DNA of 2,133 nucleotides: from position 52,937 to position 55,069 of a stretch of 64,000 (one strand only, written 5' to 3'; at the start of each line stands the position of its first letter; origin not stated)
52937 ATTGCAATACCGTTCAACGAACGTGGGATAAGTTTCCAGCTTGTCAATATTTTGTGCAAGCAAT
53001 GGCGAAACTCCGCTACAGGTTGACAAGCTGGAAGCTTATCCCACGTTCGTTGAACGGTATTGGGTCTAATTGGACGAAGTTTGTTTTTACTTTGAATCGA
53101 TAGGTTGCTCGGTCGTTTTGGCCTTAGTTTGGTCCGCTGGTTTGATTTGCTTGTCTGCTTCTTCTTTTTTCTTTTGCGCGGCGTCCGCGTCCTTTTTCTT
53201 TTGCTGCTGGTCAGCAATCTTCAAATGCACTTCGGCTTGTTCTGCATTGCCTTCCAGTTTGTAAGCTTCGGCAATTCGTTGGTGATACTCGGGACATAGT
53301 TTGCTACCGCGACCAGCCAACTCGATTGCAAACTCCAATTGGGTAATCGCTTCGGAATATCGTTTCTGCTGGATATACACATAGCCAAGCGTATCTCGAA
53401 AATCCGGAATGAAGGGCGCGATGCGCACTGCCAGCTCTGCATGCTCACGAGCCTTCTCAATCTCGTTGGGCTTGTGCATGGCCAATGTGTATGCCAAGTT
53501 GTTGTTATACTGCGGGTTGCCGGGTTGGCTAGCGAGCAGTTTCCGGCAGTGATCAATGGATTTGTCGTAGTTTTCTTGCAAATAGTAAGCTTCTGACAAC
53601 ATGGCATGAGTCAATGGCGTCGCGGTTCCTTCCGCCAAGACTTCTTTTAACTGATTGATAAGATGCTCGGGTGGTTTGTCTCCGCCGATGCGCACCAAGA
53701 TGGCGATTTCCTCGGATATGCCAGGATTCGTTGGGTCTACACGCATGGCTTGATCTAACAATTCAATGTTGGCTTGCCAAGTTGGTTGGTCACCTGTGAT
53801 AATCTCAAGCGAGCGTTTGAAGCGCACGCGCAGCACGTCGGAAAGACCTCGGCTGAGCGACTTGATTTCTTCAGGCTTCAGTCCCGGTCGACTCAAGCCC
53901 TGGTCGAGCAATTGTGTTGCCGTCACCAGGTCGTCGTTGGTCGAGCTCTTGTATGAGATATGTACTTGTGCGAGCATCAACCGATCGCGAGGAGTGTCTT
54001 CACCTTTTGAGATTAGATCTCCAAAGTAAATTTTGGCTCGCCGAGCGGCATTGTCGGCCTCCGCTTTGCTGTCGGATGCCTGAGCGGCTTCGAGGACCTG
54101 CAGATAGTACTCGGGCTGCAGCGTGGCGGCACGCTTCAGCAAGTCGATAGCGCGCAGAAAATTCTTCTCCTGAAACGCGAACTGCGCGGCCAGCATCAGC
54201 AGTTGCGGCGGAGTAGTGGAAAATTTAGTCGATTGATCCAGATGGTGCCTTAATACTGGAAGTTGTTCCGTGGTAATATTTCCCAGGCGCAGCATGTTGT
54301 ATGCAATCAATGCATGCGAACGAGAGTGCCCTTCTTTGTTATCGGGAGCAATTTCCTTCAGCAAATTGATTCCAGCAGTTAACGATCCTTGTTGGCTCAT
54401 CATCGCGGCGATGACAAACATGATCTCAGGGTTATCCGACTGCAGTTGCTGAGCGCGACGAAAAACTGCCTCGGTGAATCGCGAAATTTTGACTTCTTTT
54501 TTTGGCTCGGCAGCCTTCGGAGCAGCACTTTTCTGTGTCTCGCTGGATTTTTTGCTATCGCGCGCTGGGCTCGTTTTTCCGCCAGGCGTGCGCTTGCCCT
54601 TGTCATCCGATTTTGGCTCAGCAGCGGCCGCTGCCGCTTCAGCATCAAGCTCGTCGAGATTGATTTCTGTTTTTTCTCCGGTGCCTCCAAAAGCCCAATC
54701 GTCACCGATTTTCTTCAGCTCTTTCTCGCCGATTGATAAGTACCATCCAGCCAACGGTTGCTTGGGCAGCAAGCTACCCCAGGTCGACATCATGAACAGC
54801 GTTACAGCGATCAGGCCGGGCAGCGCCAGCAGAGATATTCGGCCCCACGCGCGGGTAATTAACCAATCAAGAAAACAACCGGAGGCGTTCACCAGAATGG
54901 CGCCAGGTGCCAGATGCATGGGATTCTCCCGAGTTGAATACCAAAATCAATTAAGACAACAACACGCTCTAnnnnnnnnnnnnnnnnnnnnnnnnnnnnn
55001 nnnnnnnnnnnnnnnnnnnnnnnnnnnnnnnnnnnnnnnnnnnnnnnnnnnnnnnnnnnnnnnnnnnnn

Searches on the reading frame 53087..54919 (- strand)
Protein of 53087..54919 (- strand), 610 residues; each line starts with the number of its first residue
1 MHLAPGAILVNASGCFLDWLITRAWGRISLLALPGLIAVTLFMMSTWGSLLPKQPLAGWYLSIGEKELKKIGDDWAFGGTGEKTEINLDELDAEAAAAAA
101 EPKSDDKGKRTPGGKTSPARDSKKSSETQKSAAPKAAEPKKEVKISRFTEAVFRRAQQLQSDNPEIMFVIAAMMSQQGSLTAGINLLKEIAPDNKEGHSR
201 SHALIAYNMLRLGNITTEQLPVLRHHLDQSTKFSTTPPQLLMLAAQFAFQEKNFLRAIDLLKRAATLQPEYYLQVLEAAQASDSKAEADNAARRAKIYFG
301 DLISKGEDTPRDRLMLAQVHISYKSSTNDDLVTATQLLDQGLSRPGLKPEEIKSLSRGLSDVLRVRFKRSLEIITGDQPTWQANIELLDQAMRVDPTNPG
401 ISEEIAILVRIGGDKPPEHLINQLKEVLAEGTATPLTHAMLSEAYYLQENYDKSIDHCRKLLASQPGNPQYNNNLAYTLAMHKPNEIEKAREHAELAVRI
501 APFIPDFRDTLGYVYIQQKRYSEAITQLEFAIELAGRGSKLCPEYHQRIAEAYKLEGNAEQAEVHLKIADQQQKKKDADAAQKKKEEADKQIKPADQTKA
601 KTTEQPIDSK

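Call 3: search_protein_families(library=ncbifam, proteins=[window:53087-54919:-], max_evalue=10)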
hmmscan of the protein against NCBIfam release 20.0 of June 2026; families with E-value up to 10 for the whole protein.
window:53087-54919:- (610 aa): 10 families
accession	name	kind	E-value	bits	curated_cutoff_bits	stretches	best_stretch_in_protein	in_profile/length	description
TIGR02917.1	PEP_TPR_lipo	equivalog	3.6e-19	68.2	312.2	3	423-564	758-892/899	XrtA/PEP-CTERM system TPR-repeat protein PrsT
NF040959.1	MamA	equivalog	1.5e-13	50.7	200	3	382-534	54-202/204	magnetosome protein MamA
TIGR00540.1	TPR_hemY_coli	hypoth_equivalog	1.3e-09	37.3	142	2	419-565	245-381/385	heme biosynthesis-associated TPR protein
NF033762.1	social_mot_Tgl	equivalog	2.3e-06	27.1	225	1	455-531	51-126/252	social motility TPR repeat lipoprotein Tgl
TIGR02521.1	type_IV_pilW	equivalog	1.1e-05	25.1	154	2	441-596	37-184/234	type IV pilus biogenesis/stability protein PilW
NF033920.0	C39_PA2778_fam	equivalog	0.00083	18.8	150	1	432-502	187-255/255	PA2778 family cysteine peptidase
NF052415.1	T3SS_chap_SctY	equivalog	0.0036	17.8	70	1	487-564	22-98/106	type III secretion apparatus assembly chaperone SctY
TIGR02552.1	LcrH_SycD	equivalog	0.028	14.2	104.8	2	507-588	54-131/136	SycD/LcrH family type III secretion system chaperone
NF047558.1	TPR_END_plus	domain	0.06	13.3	32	0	513-534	7-28/56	TPR end-of-group domain-containing protein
NF008757.0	PRK11788.1-5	equivalog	0.25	10.4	363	1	152-292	129-268/388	lipopolysaccharide assembly protein LapB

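Call 4: search_protein_families(library=pfam, proteins=[window:53087-54919:-], max_evalue=10)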
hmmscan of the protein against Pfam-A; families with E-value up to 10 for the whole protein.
window:53087-54919:- (610 aa): 19 families
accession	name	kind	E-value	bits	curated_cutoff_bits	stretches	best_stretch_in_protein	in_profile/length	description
PF07719.23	TPR_2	-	1.8e-12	46.8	27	3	437-468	3-34/34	Tetratricopeptide repeat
PF13428.12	TPR_14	-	5e-09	36.4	23.5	3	439-477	5-43/44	Tetratricopeptide repeat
PF14559.12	TPR_19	-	6.2e-09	36.5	25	3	422-472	12-62/68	Tetratricopeptide repeat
PF12895.13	ANAPC3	-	3.2e-08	34.2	27.2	2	448-529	2-80/82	Anaphase-promoting complex, cyclosome, subunit 3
PF13414.12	TPR_11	-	9e-08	32.1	26.8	2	512-534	1-23/42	TPR repeat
PF25058.1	ARM_TT21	-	1.1e-07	32.4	27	3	513-594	15-89/155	Tetratricopeptide repeat protein 21 ARM repeat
PF00515.34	TPR_1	-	1.3e-07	31.6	27.8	2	511-534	7-30/34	Tetratricopeptide repeat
PF13181.12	TPR_8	-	6.6e-07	29.4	25.7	2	510-535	6-31/34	Tetratricopeptide repeat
PF13432.12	TPR_16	-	1.6e-06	28.9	32.7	4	442-502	4-62/65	Tetratricopeptide repeat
PF13431.12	TPR_17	-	2e-06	28.1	24.4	1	458-482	2-26/34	Tetratricopeptide repeat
PF25062.1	ARM_TT21_N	-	5.6e-05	23.4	40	1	159-322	22-178/222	Tetratricopeptide repeat protein 21 N-terminal ARM repeat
PF13424.12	TPR_12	-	7.5e-05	23.3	30.1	2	511-566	9-68/77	Tetratricopeptide repeat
PF13371.12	TPR_9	-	0.00042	20.7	35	1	482-537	6-61/73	Tetratricopeptide repeat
PF14853.12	Fis1_TPR_C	-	0.022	15.4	25.3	1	441-472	7-38/53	Fis1 C-terminal tetratricopeptide repeat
PF13374.12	TPR_10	-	0.051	14.1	27.5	1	509-533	6-30/42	Tetratricopeptide repeat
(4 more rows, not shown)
